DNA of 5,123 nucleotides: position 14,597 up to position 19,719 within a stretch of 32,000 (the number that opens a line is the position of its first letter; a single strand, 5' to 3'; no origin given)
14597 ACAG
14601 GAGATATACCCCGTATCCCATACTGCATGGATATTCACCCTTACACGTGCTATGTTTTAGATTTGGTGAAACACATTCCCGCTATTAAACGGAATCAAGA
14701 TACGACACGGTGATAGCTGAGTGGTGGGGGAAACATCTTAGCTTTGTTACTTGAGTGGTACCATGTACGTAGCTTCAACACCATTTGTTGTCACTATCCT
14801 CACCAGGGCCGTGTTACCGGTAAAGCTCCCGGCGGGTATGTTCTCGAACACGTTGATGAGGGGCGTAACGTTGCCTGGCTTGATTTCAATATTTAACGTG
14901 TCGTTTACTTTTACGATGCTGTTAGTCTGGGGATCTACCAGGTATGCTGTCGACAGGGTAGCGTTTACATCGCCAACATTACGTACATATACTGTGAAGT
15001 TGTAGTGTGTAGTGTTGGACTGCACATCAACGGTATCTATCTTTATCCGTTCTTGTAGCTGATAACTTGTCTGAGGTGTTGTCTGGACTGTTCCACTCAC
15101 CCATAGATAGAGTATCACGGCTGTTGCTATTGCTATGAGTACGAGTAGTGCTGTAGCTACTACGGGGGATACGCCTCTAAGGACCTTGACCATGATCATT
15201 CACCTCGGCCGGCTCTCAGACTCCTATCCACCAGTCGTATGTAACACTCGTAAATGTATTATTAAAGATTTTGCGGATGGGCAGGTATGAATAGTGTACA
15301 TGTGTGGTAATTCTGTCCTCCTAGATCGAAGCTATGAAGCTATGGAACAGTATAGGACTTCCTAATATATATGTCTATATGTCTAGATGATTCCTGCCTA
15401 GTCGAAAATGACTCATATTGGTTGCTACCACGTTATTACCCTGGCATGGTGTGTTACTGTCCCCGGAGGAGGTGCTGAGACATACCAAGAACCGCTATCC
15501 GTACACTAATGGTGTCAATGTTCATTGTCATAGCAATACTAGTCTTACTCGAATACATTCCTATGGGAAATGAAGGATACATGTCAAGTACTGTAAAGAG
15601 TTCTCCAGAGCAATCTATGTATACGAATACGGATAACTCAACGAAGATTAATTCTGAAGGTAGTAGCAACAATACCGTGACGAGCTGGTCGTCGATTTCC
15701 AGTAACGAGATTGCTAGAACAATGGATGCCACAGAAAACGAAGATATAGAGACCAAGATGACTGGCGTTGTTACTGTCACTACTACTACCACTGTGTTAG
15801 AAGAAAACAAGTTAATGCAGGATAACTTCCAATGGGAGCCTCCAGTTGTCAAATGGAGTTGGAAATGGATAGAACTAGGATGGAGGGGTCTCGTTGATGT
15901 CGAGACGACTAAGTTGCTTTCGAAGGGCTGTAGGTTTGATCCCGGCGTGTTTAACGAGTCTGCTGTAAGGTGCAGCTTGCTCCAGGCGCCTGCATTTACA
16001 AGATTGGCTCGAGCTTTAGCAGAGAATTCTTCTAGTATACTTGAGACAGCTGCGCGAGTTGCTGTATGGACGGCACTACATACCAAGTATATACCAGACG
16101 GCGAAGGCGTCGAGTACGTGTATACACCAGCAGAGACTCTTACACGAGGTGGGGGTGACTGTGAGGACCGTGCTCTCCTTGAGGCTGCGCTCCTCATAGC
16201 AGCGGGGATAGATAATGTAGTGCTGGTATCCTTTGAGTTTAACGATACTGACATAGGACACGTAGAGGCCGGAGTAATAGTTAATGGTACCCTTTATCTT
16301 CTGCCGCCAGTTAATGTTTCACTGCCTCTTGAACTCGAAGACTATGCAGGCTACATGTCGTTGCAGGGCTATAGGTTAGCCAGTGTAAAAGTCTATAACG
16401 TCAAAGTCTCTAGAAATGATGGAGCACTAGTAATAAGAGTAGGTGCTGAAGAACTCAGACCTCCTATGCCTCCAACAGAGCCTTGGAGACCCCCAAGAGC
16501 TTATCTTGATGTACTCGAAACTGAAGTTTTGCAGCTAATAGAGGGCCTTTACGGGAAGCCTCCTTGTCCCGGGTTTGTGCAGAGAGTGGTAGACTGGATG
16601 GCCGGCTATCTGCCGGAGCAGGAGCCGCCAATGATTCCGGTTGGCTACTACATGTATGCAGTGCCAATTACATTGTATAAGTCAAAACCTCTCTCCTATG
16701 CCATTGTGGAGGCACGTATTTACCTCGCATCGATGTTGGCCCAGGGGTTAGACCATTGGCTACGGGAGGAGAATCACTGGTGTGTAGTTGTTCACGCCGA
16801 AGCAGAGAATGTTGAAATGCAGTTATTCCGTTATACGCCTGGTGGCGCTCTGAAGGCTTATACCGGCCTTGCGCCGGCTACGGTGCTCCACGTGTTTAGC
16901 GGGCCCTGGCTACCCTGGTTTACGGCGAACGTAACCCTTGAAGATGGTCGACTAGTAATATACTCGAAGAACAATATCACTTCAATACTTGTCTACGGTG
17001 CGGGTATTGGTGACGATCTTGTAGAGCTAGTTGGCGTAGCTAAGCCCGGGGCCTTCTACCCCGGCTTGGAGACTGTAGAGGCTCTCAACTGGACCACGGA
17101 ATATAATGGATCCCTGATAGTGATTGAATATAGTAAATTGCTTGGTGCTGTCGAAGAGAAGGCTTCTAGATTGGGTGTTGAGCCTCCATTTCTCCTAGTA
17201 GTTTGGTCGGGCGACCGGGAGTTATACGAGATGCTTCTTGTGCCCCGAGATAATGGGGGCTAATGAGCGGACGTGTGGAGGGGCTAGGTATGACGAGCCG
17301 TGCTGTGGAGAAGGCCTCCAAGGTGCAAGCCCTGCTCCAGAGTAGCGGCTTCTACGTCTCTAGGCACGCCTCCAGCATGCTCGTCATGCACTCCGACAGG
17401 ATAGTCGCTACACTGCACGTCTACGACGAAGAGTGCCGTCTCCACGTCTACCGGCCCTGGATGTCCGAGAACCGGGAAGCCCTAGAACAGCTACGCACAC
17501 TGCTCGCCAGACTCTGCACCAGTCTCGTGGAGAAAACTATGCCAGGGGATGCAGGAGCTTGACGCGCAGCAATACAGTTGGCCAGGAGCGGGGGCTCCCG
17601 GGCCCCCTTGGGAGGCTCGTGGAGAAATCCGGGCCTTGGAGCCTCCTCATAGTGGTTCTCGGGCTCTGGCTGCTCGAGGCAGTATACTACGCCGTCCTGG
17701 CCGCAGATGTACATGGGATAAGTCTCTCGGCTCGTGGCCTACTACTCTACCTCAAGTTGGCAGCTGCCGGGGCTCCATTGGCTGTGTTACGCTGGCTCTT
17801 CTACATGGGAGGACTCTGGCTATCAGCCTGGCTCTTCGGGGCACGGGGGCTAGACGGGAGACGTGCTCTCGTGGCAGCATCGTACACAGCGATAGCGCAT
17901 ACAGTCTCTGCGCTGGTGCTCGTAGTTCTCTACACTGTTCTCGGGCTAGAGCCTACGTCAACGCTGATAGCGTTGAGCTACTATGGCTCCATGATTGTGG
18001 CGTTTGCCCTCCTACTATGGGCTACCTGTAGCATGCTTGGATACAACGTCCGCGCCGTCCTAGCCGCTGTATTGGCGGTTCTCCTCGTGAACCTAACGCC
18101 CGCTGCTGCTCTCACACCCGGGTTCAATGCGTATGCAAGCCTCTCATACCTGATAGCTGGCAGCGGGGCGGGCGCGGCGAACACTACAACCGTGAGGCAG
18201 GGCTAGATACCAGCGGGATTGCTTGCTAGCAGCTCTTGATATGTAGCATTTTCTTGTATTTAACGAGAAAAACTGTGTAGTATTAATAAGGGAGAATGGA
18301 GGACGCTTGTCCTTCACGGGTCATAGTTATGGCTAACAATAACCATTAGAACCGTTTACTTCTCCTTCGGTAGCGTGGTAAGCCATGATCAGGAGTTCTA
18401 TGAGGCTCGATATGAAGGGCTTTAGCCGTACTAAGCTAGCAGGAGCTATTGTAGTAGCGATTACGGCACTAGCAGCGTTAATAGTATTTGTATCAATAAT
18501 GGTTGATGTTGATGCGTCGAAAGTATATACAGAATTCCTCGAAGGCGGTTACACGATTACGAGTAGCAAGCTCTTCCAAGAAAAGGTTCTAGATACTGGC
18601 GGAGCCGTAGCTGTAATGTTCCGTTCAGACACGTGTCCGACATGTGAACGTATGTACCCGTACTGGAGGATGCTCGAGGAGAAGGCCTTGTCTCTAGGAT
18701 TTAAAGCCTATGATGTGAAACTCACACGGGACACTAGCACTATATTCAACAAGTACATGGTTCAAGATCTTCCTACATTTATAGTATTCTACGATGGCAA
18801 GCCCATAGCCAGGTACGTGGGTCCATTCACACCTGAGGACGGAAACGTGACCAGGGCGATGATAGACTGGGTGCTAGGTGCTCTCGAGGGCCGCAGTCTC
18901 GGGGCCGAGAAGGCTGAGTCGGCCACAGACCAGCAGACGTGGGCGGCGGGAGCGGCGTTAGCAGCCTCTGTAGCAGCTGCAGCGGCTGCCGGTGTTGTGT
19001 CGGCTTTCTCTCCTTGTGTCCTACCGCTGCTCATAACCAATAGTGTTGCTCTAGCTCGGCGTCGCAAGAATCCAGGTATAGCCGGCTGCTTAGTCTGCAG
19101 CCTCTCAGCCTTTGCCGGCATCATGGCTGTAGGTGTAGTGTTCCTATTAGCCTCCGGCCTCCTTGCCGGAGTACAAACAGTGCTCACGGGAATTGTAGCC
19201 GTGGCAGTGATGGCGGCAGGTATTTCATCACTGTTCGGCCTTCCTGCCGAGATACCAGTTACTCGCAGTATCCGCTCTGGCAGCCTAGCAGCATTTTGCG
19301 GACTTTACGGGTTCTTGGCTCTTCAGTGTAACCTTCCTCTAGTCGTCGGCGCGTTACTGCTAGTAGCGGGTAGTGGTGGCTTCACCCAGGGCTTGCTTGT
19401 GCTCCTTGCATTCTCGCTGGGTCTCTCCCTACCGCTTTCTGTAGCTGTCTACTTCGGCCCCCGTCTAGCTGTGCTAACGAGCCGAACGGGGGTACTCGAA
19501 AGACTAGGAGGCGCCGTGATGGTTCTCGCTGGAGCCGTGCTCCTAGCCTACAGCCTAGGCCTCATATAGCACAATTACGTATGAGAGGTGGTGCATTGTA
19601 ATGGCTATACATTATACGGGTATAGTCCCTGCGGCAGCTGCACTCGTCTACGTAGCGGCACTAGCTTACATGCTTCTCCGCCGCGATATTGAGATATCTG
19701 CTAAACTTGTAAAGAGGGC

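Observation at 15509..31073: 15.5-kb co-directional cluster joining cytochrome c maturation to a membrane-anchored multihaem module in an archaeal context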

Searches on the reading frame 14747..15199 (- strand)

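Call 19: search_protein_families(library=pfam, proteins=[window:14747-15199:-], max_evalue=1)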
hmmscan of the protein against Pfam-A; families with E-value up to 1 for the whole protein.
window:14747-15199:- (150 aa): 3 families
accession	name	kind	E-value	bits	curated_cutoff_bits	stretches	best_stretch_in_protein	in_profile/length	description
PF07790.16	Pilin_N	-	0.0083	17.4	25.2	1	8-72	1-56/78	Archaeal Type IV pilin, N-terminal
PF17961.7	Big_8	-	0.068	13.8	22.9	1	55-92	60-97/103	Bacterial Ig domain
PF08199.16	E2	-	0.24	11.8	25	1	57-71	20-34/37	Bacteriophage E2-like protein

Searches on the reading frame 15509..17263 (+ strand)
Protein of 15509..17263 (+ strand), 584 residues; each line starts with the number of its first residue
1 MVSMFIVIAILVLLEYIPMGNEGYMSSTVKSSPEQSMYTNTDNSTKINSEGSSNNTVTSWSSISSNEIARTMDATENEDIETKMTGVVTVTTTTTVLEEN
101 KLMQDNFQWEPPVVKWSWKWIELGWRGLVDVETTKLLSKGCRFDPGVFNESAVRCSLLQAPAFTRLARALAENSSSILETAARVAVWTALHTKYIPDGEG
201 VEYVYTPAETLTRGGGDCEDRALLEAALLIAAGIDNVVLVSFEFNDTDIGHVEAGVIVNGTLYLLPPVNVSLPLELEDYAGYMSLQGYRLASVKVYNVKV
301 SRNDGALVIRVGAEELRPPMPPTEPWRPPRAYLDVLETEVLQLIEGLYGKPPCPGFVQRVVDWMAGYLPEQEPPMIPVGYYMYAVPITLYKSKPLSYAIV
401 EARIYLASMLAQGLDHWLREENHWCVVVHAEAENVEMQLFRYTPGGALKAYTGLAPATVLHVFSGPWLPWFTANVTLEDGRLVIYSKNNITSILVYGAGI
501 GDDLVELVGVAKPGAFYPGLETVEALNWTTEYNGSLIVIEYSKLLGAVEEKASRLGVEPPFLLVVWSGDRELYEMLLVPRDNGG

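Call 4: search_protein_families(library=pfam, proteins=[window:15509-17263:+], max_evalue=0.1)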
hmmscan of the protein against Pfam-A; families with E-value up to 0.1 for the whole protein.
window:15509-17263:+ (584 aa): 3 families
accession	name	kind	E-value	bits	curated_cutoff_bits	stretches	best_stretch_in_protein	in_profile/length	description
PF04473.18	DUF553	-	3.3e-14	53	20.5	1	176-296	14-140/140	Transglutaminase-like domain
PF01841.26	Transglut_core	-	0.0006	20.5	23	1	165-244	2-80/108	Transglutaminase-like superfamily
PF24656.1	CEPT76_peptidase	-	0.054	14.1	27.8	0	206-241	5-40/121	CEP76 peptidase-like domain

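Call 17: search_protein_families(library=ncbifam, proteins=[window:15509-17263:+], max_evalue=0.1)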
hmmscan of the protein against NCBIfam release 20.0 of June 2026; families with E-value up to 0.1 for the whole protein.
window:15509-17263:+ (584 aa): 1 family
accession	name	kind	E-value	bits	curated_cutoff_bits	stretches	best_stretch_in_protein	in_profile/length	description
NF045674.1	CystProtLapG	equivalog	0.048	12.8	320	1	201-226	90-115/221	cysteine protease LapG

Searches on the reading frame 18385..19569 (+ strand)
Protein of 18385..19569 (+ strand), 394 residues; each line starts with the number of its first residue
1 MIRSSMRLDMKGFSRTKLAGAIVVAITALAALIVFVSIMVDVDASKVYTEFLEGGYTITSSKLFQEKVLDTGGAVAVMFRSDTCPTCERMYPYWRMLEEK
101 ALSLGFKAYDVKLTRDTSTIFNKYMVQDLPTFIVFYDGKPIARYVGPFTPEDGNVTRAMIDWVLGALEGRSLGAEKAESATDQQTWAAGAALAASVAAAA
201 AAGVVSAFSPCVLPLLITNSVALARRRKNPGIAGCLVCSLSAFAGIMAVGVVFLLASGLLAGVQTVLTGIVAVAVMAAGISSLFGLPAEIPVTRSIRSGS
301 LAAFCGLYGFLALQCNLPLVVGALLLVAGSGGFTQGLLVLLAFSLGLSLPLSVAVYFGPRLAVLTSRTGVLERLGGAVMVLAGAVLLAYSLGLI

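Call 4: search_protein_families(library=pfam, proteins=[window:18385-19569:+], max_evalue=0.1)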
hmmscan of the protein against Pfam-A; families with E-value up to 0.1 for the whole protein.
window:18385-19569:+ (394 aa): 4 families
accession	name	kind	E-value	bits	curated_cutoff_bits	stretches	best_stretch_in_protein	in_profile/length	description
PF00085.26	Thioredoxin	-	3e-09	37.3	23.5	1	59-148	5-92/103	Thioredoxin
PF13098.12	Thioredoxin_2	-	2.7e-06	28.1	27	1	71-151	4-98/104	Thioredoxin-like domain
PF13192.12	Thioredoxin_3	-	0.052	14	24.8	1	81-139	7-58/76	Thioredoxin domain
PF08534.16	Redoxin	-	0.061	13.5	26.6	0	72-137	29-93/148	Redoxin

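Call 17: search_protein_families(library=ncbifam, proteins=[window:18385-19569:+], max_evalue=0.1)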
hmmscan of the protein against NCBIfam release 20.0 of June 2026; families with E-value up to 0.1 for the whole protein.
window:18385-19569:+ (394 aa): 7 families
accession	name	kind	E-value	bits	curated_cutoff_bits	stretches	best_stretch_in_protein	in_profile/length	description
NF045694.1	seleno_TsoB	exception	3.8e-06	25.3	805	1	173-365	162-366/572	rhodanese/DsbD fusion-like selenoprotein TsoB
NF047697.1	ThioredTrxAClost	equivalog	5.5e-06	26.5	140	1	62-144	7-87/105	thioredoxin TrxA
TIGR01068.1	thioredoxin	equivalog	1.2e-05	25.4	96.8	1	61-147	3-87/101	thioredoxin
TIGR01126.1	pdi_dom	equivalog_domain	0.0024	18.1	107.2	1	62-147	4-91/105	protein disulfide-isomerase domain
NF006898.0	PRK09381.1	equivalog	0.0032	17.8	138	1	63-147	12-94/109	thioredoxin TrxA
NF001419.0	PRK00293.1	subfamily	0.0039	15.8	330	1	176-361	152-355/574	protein-disulfide reductase DsbD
NF008229.0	PRK10996.1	equivalog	0.032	13.9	125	1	51-144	32-122/141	thioredoxin TrxC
